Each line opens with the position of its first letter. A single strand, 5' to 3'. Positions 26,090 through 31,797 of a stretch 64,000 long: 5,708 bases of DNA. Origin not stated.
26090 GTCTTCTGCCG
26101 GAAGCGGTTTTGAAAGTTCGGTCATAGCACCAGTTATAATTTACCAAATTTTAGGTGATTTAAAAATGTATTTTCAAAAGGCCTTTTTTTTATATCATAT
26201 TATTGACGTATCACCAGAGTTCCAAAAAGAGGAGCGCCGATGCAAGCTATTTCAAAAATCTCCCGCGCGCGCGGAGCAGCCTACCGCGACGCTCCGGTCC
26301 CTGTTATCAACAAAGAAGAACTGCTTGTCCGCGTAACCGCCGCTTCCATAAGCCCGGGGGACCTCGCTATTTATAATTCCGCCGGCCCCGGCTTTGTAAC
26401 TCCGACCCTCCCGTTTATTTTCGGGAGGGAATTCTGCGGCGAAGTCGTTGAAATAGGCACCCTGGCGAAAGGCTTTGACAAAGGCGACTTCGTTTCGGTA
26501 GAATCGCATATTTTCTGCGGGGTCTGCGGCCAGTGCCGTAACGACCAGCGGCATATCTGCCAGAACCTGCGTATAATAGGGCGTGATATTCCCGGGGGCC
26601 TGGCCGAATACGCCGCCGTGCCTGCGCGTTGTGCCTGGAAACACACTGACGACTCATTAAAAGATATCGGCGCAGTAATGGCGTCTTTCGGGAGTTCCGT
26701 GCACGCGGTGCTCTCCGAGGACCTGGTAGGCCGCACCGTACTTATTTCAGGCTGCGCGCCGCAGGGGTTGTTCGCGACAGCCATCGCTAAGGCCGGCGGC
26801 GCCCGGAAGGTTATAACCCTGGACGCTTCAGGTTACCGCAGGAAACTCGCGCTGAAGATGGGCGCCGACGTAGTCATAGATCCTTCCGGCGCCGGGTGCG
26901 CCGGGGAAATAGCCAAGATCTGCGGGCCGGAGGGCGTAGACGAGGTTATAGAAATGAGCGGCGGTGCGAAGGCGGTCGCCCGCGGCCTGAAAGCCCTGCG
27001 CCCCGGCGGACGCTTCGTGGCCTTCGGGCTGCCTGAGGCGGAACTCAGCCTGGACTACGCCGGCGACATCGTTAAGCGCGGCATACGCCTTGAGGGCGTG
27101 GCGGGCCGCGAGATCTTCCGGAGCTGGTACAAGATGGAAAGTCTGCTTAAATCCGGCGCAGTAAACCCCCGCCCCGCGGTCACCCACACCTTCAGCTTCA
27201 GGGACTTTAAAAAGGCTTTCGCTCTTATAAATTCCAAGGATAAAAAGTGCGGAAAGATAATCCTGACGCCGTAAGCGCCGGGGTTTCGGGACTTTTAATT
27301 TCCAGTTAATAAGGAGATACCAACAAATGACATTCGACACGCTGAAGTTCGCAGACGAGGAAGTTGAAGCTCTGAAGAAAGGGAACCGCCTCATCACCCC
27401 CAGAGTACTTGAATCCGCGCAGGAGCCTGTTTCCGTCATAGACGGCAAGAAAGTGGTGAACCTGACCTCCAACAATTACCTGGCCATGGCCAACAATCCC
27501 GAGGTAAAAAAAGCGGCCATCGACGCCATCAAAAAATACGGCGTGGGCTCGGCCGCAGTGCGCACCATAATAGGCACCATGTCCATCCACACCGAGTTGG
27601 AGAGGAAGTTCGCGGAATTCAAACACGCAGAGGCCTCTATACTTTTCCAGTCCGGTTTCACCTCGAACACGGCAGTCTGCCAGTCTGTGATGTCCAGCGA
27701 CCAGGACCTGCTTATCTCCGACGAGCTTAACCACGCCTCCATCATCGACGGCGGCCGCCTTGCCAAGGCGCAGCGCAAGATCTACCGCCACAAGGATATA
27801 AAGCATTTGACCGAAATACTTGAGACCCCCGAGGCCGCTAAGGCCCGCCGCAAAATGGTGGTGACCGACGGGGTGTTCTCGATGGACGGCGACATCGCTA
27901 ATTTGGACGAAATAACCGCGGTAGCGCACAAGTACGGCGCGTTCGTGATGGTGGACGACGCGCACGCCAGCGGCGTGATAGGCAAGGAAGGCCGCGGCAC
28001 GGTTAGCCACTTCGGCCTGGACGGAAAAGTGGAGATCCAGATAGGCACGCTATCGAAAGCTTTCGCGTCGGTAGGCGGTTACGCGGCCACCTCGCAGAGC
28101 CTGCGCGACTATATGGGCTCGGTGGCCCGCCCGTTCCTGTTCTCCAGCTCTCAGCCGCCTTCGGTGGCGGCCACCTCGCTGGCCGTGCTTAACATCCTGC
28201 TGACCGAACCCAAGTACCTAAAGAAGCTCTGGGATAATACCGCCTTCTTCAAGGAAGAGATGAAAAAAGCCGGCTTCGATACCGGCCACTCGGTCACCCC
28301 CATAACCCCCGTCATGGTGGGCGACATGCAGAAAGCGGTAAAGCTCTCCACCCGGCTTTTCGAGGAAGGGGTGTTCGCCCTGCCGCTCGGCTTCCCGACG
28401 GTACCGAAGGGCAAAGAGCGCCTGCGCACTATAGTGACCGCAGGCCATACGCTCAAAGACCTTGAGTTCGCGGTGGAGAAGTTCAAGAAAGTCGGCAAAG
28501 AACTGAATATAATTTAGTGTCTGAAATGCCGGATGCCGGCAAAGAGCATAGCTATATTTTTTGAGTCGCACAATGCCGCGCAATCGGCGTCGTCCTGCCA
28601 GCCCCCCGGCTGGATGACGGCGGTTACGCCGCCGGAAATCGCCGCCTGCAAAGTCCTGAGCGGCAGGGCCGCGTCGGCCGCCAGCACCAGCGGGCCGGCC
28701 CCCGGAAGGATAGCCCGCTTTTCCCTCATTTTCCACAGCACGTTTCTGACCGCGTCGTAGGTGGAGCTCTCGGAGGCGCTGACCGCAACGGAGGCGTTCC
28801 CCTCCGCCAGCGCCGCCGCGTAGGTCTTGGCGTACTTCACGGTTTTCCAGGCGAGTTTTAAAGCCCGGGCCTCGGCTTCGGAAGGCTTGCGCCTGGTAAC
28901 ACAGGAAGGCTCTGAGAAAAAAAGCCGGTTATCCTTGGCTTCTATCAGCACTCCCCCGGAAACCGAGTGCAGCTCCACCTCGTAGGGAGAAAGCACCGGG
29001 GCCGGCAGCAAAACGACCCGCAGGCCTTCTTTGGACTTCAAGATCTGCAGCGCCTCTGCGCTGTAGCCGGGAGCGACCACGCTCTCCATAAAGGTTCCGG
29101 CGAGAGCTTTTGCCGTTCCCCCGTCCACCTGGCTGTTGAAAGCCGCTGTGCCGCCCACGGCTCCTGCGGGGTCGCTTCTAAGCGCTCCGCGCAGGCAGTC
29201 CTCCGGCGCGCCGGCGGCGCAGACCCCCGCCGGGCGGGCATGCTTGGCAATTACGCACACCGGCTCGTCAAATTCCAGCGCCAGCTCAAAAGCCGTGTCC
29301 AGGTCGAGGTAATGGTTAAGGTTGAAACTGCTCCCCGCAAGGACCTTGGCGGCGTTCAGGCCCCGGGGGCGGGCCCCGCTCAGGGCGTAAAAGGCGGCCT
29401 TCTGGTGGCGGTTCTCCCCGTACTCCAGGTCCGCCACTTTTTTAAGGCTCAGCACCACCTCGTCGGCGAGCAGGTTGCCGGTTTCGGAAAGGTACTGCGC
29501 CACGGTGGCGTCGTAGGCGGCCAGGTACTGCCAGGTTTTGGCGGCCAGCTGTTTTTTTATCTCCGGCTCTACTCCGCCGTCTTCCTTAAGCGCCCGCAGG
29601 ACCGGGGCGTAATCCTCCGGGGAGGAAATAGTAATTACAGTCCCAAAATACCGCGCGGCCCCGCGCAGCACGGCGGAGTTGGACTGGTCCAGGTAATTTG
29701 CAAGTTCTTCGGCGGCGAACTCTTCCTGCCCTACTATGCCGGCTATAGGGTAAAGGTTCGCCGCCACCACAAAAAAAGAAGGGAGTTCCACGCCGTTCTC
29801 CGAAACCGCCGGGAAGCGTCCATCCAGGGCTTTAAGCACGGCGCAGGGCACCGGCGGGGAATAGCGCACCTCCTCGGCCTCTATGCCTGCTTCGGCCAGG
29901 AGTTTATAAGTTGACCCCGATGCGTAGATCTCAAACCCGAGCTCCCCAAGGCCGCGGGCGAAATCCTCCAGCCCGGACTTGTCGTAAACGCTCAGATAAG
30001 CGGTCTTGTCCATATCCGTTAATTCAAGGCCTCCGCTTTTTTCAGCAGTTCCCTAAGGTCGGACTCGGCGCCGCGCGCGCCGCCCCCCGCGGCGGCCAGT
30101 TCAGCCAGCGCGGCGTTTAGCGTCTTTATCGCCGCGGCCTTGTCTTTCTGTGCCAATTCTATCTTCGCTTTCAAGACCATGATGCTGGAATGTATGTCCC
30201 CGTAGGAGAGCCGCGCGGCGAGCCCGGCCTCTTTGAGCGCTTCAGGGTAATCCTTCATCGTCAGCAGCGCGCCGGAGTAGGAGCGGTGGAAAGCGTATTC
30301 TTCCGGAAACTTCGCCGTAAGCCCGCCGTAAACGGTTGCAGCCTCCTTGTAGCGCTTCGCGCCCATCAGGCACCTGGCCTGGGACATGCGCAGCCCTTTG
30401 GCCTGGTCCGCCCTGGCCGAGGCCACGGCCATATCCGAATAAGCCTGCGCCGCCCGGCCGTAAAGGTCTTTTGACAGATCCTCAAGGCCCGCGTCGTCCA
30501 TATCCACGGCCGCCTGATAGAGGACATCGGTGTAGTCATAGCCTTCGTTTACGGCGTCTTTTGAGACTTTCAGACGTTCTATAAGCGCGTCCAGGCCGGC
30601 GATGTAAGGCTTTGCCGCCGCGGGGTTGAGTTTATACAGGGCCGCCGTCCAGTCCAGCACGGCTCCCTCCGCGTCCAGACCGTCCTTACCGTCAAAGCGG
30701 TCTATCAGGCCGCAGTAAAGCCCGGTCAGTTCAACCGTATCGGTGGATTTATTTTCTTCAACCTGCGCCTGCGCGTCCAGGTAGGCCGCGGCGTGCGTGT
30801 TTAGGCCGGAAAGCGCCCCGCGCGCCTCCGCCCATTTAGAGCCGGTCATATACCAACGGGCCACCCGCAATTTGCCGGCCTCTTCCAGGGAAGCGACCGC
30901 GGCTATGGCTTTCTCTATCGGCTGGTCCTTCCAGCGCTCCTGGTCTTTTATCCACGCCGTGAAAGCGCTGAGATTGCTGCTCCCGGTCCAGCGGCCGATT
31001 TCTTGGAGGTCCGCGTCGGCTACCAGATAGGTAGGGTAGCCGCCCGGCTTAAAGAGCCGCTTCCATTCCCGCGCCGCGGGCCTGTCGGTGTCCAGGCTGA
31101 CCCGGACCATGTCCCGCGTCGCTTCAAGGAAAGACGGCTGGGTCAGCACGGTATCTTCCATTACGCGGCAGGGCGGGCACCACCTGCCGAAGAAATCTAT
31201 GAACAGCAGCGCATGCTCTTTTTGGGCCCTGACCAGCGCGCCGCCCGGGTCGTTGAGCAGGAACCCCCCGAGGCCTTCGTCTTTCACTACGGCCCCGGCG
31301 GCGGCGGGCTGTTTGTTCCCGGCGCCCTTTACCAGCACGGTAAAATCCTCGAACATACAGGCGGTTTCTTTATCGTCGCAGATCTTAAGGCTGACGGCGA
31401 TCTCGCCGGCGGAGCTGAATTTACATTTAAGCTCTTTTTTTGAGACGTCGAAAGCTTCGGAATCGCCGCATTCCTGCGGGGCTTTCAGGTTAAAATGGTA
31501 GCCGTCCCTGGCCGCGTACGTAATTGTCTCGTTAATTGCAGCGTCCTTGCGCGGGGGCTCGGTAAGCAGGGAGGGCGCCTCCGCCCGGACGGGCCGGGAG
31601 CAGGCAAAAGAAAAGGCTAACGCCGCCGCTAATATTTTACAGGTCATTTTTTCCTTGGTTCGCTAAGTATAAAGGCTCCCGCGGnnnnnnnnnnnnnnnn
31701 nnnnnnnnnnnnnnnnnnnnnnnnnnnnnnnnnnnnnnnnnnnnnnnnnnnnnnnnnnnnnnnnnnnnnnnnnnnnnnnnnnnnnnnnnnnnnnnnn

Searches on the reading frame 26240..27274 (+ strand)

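Call 72: search_protein_families(library=pfam, proteins=[window:26240-27274:+], max_evalue=0.00001)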
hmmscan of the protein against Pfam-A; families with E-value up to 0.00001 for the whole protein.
window:26240-27274:+ (344 aa): 3 families
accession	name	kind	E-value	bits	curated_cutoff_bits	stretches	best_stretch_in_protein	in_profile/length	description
PF00107.32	ADH_zinc_N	-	5.4e-26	91.5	31.8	1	176-304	3-128/129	Zinc-binding dehydrogenase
PF08240.17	ADH_N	-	1.4e-22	80.3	23.5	1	25-134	2-101/104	Alcohol dehydrogenase GroES-like domain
PF13602.12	ADH_zinc_N_2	-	5e-09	37.6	27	1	207-342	1-134/134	Zinc-binding dehydrogenase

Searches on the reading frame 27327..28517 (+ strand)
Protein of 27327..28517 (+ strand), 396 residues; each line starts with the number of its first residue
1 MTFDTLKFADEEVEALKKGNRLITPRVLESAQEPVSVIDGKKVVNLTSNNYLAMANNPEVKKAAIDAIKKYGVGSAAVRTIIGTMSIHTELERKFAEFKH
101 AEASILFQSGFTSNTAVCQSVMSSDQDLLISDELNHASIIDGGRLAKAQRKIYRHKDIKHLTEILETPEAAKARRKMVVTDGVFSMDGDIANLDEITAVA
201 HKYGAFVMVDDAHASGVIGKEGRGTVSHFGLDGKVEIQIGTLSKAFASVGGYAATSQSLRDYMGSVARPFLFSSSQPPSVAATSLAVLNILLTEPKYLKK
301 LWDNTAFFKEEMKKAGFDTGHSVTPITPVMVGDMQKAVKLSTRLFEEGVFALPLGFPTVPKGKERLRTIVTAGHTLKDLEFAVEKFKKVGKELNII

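Call 73: search_protein_families(library=pfam, proteins=[window:27327-28517:+], max_evalue=0.00001)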
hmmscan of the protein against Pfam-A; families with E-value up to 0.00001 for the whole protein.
window:27327-28517:+ (396 aa): 3 families
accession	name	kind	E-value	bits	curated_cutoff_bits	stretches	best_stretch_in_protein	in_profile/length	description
PF00155.27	Aminotran_1_2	-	1.3e-60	206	19.7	1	41-385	1-360/361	Aminotransferase class I and II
PF00266.25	Aminotran_5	-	1.6e-07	31.1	21.5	1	62-215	13-180/371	Aminotransferase class-V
PF01053.26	Cys_Met_Meta_PP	-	3.3e-07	29.6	27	1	88-218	54-181/381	Cys/Met metabolism PLP-dependent enzyme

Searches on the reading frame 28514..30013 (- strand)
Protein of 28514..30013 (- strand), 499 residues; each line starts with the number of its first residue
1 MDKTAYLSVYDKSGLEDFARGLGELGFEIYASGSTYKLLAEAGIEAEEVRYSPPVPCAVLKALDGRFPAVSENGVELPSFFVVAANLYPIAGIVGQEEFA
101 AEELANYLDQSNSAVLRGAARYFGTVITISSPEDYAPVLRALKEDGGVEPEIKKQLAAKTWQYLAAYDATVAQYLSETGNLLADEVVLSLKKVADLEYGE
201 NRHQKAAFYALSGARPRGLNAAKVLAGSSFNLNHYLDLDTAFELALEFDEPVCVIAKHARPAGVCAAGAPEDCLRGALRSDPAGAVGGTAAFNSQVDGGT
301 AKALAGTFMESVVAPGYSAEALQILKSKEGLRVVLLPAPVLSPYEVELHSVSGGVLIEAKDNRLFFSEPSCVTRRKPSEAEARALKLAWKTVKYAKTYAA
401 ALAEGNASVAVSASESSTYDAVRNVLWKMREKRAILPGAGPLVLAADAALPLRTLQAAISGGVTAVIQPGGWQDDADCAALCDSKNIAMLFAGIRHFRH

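Call 73: search_protein_families(library=pfam, proteins=[window:28514-30013:-], max_evalue=0.00001)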
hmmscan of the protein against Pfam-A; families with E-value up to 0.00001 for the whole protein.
window:28514-30013:- (499 aa): 2 families
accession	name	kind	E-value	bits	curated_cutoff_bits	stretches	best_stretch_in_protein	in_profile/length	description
PF01808.24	AICARFT_IMPCHas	-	8.5e-71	239.4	25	1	119-425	1-308/311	AICARFT/IMPCHase bienzyme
PF02142.27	MGS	-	3.6e-07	30.7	24.1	1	15-49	2-36/94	MGS-like domain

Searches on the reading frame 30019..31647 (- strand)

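Call 73: search_protein_families(library=pfam, proteins=[window:30019-31647:-], max_evalue=0.00001)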
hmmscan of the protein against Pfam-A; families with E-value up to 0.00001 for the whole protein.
window:30019-31647:- (542 aa): 2 families
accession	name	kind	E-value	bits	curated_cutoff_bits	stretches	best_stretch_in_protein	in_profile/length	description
PF13899.12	Thioredoxin_7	-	1.2e-08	35.4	27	1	137-212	9-83/83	Thioredoxin-like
PF13098.12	Thioredoxin_2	-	2e-06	28.5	27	1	141-232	1-103/104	Thioredoxin-like domain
